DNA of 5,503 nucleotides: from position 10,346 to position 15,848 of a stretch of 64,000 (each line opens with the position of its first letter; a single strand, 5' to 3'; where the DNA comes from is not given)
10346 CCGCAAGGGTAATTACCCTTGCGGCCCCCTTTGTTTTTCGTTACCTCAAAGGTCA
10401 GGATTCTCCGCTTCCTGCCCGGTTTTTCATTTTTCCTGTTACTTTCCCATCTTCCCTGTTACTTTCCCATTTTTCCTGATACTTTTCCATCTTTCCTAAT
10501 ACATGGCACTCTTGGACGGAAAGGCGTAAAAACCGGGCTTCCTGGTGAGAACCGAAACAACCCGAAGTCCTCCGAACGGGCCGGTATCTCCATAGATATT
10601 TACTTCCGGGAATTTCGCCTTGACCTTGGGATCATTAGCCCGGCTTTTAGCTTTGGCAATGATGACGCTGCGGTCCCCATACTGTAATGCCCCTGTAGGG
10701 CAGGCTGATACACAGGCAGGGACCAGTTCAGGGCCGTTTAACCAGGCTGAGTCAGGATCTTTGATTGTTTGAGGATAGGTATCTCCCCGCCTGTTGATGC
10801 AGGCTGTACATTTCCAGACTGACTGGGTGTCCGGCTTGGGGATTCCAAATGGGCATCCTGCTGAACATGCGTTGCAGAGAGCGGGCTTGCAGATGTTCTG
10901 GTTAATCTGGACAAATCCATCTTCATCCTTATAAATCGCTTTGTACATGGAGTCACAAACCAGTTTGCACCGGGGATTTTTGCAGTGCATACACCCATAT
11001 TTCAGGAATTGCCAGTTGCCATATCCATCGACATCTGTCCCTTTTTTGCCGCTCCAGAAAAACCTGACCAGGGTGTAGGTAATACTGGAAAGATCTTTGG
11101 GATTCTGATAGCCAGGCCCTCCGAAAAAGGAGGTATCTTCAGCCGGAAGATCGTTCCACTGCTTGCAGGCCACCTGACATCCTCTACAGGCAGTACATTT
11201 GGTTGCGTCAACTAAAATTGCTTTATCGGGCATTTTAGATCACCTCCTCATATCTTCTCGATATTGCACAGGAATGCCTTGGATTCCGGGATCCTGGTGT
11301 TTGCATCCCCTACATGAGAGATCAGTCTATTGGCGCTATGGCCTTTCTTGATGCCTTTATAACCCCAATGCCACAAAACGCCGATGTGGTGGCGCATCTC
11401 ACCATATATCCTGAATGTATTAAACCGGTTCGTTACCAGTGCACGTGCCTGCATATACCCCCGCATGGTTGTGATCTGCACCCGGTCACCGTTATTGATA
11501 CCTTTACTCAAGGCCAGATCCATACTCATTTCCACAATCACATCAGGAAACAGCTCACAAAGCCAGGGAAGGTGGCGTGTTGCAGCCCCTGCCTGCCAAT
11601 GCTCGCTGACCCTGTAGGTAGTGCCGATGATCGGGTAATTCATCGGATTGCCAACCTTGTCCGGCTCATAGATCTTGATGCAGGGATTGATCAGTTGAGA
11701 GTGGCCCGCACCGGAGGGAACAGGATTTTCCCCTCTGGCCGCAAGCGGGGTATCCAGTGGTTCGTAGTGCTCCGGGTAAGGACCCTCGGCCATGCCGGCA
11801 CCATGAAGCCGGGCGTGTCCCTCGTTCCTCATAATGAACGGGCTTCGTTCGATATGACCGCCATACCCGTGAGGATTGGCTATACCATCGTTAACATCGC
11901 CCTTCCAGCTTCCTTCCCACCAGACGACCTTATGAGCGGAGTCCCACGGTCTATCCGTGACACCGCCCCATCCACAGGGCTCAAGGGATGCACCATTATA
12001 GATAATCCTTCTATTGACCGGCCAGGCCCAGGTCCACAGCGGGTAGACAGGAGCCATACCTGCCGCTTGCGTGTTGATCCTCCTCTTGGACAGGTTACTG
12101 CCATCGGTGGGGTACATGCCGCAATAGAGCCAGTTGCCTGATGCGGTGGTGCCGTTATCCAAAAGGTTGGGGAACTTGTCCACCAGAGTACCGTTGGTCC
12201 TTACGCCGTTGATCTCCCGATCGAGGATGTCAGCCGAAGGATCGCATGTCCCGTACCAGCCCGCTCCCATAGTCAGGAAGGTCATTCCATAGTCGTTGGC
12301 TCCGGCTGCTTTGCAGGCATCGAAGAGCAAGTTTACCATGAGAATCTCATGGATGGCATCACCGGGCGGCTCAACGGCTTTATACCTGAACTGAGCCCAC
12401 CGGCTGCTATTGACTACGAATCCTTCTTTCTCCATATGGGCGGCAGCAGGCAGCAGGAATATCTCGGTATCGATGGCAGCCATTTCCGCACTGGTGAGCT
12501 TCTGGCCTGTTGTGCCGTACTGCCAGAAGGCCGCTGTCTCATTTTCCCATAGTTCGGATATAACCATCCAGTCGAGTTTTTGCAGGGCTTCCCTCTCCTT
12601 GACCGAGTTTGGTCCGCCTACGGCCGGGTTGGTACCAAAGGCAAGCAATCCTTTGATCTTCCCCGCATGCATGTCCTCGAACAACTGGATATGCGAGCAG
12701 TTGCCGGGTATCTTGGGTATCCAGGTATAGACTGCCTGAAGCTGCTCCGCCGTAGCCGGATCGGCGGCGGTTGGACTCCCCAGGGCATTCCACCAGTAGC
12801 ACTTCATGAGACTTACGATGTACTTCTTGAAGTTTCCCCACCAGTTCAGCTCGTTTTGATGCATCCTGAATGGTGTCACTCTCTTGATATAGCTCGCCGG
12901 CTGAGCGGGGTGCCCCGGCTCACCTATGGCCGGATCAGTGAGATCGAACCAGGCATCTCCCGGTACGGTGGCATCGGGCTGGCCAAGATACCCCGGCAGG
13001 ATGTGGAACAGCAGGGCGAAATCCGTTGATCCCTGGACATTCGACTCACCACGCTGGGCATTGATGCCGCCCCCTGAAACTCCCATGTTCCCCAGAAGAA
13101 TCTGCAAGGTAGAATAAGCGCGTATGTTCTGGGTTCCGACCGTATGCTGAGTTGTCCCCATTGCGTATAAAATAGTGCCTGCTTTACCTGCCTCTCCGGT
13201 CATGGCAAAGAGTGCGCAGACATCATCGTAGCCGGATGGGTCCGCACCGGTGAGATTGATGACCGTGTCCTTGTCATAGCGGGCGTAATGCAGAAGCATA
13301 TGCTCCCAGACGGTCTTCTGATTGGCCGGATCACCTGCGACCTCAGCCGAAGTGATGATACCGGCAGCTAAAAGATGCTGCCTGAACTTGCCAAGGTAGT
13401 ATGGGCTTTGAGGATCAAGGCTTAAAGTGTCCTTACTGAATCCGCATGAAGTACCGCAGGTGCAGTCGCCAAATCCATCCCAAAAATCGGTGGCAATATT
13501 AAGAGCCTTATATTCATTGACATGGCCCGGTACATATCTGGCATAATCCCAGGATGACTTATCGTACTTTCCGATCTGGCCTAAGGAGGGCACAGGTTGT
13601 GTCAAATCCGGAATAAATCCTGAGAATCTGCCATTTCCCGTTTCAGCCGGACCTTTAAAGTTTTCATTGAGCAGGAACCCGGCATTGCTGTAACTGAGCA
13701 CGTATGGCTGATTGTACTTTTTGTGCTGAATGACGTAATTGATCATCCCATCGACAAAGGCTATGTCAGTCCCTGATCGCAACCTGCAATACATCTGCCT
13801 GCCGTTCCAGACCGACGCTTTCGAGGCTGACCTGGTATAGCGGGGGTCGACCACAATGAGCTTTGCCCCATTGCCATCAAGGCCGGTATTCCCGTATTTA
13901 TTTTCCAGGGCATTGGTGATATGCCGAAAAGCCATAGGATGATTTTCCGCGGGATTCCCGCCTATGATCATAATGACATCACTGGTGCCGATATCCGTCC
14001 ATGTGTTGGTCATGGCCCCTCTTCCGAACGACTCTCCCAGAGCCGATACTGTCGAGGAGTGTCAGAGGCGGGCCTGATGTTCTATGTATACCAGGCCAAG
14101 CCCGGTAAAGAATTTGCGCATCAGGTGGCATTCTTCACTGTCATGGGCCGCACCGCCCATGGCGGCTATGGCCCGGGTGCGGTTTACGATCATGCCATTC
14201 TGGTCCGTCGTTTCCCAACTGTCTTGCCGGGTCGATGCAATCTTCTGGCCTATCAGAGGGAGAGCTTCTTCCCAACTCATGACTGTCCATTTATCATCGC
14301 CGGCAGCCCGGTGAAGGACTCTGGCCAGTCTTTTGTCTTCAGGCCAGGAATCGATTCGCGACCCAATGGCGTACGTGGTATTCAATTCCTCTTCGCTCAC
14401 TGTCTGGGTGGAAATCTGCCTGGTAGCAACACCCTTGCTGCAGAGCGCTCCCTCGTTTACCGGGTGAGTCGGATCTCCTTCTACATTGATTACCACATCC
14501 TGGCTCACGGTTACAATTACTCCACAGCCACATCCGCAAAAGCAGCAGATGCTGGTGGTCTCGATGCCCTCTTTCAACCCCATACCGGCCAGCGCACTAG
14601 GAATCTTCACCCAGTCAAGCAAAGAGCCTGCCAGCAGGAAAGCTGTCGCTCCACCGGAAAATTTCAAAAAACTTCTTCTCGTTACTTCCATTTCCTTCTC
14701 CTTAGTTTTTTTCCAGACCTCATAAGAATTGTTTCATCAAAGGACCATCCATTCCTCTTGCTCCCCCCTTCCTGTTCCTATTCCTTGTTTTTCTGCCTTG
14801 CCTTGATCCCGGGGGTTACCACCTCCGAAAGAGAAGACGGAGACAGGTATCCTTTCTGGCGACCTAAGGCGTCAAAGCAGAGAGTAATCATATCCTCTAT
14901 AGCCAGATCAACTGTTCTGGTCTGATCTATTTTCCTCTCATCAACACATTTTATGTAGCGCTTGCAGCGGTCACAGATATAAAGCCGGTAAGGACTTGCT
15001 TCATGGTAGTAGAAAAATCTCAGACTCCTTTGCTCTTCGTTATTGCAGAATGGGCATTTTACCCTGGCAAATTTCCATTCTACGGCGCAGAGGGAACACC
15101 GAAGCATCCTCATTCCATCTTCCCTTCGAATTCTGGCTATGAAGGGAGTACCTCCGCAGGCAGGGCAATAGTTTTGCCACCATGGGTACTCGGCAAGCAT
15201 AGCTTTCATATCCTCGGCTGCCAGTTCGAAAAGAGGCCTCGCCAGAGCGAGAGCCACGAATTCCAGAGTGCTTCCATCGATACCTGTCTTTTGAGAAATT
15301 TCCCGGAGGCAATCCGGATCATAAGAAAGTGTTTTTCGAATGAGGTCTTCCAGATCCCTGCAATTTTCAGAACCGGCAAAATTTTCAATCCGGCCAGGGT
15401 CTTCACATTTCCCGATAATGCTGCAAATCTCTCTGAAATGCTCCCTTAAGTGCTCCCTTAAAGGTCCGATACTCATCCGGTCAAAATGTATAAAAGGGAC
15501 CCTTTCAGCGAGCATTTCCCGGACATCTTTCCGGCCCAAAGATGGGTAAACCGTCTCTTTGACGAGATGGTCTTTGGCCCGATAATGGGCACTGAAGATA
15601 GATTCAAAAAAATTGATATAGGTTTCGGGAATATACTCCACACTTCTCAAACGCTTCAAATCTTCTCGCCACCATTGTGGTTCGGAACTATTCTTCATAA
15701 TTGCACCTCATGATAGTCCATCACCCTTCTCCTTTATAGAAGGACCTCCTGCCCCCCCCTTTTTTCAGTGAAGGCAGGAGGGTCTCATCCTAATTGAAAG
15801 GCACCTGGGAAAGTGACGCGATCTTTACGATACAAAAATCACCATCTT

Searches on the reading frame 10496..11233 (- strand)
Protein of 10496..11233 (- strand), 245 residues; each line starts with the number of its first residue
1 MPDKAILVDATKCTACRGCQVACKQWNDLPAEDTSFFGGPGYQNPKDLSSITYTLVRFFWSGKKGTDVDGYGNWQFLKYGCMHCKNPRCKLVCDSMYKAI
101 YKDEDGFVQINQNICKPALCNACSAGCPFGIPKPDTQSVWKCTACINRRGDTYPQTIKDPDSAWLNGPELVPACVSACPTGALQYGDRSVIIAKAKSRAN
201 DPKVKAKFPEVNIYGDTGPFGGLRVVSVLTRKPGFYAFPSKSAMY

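Call 20: search_protein_families(library=pfam, proteins=[window:10496-11233:-], max_evalue=0.001)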
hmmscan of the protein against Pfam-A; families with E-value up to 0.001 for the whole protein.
window:10496-11233:- (245 aa): 3 families
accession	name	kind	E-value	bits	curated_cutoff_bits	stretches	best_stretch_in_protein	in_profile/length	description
PF13247.11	Fer4_11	-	9.9e-17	61.4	26.2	1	73-150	2-79/100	4Fe-4S dicluster domain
PF13237.11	Fer4_10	-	6.3e-05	23.3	25.5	0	6-23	2-19/53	4Fe-4S dicluster domain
PF12838.12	Fer4_7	-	0.00015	22.6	27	0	81-131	2-52/52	4Fe-4S dicluster domain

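Call 68: search_protein_families(library=ncbifam, proteins=[window:10496-11233:-], max_evalue=0.001)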
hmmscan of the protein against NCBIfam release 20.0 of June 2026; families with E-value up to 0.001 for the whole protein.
window:10496-11233:- (245 aa): 18 families
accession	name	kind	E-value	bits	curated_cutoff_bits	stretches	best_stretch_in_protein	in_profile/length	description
NF008134.0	PRK10882.1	equivalog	9.9e-35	120.1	263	1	5-213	40-234/329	hydrogenase 2 operon protein HybA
TIGR01582.1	FDH-beta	equivalog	3.6e-34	118.1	334.7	1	5-231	23-223/283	formate dehydrogenase subunit beta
NF045715.1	sulf_resp_HmcB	equivalog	2.6e-26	92.5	420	1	4-217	37-224/307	sulfate respiration complex iron-sulfur protein HmcB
TIGR02951.1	DMSO_dmsB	equivalog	1.7e-16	60.6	214.1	1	7-149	5-131/161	DMSO/selenate family reductase complex B subunit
NF041782.1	mnquin_red_QrcC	equivalog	2.4e-13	50.3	400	2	6-129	3-113/239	menaquinone reductase iron-sulfur cluster-binding subunit QrcC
NF038355.1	FDH3_beta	equivalog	9.5e-13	48.6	240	1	77-199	50-175/180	formate dehydrogenase FDH3 subunit beta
NF011569.0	PRK14993.1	equivalog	6.7e-11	42.1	416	1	77-148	96-165/244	tetrathionate reductase subunit TtrB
TIGR03478.1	DMSO_red_II_bet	subfamily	8.9e-11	41.3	480.7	1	74-152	124-201/321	DMSO reductase family type II enzyme, iron-sulfur subunit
TIGR03149.1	cyt_nit_nrfC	equivalog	2.9e-10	39.9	377.6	1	73-188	86-184/225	cytochrome c nitrite reductase Fe-S protein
NF007658.0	PRK10330.1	equivalog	1.8e-09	37.3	260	1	81-191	58-160/181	electron transport protein HydN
NF007382.0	PRK09898.1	equivalog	2.1e-09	37.2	213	1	6-146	60-184/208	ferredoxin-like protein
NF041715.1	arsenate_red_ArrB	equivalog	1e-08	35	450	0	74-135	50-107/233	arsenate respiratory reductase iron-sulfur subunit ArrB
NF045797.1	DsrO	equivalog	5.9e-08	32.4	200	1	74-130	96-148/235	sulfate reduction electron transfer complex DsrMKJOP subunit DsrO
NF009408.0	PRK12769.1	equivalog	2e-07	29.5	1003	1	81-200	56-159/659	formate-dependent uric acid utilization protein AegA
TIGR01660.1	narH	equivalog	3.1e-07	29.2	524.05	1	80-149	182-250/492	nitrate reductase subunit beta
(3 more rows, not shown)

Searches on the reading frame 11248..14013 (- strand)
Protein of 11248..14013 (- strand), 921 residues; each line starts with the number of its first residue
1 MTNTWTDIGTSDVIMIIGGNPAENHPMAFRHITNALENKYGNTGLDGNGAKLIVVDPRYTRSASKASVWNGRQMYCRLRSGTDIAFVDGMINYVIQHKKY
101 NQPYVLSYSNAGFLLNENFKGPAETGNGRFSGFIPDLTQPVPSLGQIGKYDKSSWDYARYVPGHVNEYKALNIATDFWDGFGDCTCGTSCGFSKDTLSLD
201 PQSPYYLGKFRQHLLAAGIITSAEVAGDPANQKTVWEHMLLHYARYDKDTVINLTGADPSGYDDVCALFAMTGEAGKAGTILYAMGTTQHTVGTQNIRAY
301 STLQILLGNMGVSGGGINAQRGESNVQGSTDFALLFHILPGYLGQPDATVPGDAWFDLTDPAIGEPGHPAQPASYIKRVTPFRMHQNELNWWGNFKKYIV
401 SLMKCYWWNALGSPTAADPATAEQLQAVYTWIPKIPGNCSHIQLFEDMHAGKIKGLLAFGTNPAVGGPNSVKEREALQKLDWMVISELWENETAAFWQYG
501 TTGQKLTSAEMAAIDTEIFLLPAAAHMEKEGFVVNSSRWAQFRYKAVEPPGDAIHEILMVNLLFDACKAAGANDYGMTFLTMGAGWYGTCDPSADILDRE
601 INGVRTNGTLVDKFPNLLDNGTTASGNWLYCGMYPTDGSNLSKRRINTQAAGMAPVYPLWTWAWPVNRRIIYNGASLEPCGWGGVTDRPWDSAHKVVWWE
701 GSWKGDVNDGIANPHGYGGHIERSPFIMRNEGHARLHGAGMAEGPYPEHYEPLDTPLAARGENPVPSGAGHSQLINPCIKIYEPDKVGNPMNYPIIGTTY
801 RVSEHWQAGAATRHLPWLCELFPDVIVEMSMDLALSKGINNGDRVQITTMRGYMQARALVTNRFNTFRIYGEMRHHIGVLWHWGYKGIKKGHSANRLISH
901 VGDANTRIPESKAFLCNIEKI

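Call 101: search_protein_families(library=ncbifam, proteins=[window:11248-14013:-], max_evalue=0.00001)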
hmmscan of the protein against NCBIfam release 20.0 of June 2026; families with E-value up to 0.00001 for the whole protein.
window:11248-14013:- (921 aa): 17 families
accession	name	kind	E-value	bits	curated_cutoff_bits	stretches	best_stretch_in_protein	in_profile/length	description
TIGR01553.1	formate-DH-alph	equivalog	5e-206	686.6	814.2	2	234-920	357-1009/1009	formate dehydrogenase-N subunit alpha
NF041513.1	formate_DH_Act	exception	1.1e-164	549.9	1400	1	2-919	204-1047/1067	formate dehydrogenase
TIGR01591.1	Fdh-alpha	equivalog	3.5e-61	207.1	666.25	4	244-343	249-344/672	formate dehydrogenase subunit alpha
NF047855.1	AssmNtatRedNasC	equivalog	4.5e-34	117.8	1100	3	786-918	587-706/708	assimilatory nitrate reductase catalytic subunit NasC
TIGR01701.1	Fdhalpha-like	subfamily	7.8e-20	70.6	582.15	1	269-331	338-400/744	FdhF/YdeP family oxidoreductase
TIGR01706.1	NAPA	equivalog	1.1e-17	63.7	930.55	1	790-859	711-780/830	periplasmic nitrate reductase subunit alpha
NF010055.0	PRK13532.1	equivalog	1.5e-16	59.8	904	1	789-859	710-780/830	nitrate reductase catalytic subunit NapA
TIGR02166.1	dmsA_ynfE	subfamily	8e-16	57.3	777.7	1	3-109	204-299/794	DMSO/selenate family reductase complex A subunit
NF012032.0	PRK15488.1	equivalog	7.2e-14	50.7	694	1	47-110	225-282/759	thiosulfate reductase PhsA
NF041885.1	selenate_YnfE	exception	3e-12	45.2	1675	1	3-109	211-306/805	selenate/tellurate reductase subunit YnfE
TIGR03479.1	DMSO_red_II_alp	subfamily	7.9e-12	44.1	984.75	0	6-106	220-304/913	molybdopterin-dependent oxidoreductase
TIGR02693.1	arsenite_ox_L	equivalog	2.2e-11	42.5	359.05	0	2-106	212-324/806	arsenate reductase (azurin) large subunit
NF011566.1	PRK14990.1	exception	3e-11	42.1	1600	0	3-109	224-319/814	dimethylsulfoxide reductase subunit A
NF041323.1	Nitr_red_NasA_Halo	equivalog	6.5e-11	41.5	1000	1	4-107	146-234/673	assimilatory nitrate reductase NasA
NF007406.0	PRK09939.1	equivalog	7.5e-11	40.9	1473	1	275-330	357-412/759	acid resistance putative oxidoreductase YdeP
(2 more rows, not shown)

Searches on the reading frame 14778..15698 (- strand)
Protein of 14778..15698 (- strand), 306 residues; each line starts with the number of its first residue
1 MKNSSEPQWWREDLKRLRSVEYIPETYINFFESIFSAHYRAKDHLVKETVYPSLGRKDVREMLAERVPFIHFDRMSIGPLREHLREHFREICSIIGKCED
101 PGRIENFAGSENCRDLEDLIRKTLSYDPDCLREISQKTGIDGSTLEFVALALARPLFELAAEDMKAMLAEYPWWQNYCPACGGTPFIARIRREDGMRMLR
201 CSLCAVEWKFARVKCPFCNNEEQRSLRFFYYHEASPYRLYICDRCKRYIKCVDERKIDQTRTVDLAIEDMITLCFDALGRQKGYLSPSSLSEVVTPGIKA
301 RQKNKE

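Call 4: search_protein_families(library=pfam, proteins=[window:14778-15698:-], max_evalue=0.01)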
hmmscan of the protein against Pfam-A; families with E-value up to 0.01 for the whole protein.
window:14778-15698:- (306 aa): 3 families
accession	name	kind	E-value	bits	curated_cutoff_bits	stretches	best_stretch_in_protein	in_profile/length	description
PF24859.1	FdhE_central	-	2.4e-09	37.6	27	1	177-212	1-39/39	FdhE, central domain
PF24860.1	FdhE_C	-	0.00045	20.8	27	1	213-285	1-74/82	FdhE, C-terminal domain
PF12760.12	Zn_ribbon_IS1595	-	0.0013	19.1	25.4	0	204-247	11-45/46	Transposase zinc-ribbon domain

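Call 101: search_protein_families(library=ncbifam, proteins=[window:14778-15698:-], max_evalue=0.00001)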
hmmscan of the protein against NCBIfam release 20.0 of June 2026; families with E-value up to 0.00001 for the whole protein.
window:14778-15698:- (306 aa): 2 families
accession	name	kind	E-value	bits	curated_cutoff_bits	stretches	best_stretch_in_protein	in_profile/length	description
TIGR01562.1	FdhE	equivalog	7.2e-19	68.5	187.65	1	147-286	156-296/305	formate dehydrogenase accessory protein FdhE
NF002925.0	PRK03564.1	equivalog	9.3e-17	61.6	426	1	157-291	169-300/309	formate dehydrogenase accessory protein FdhE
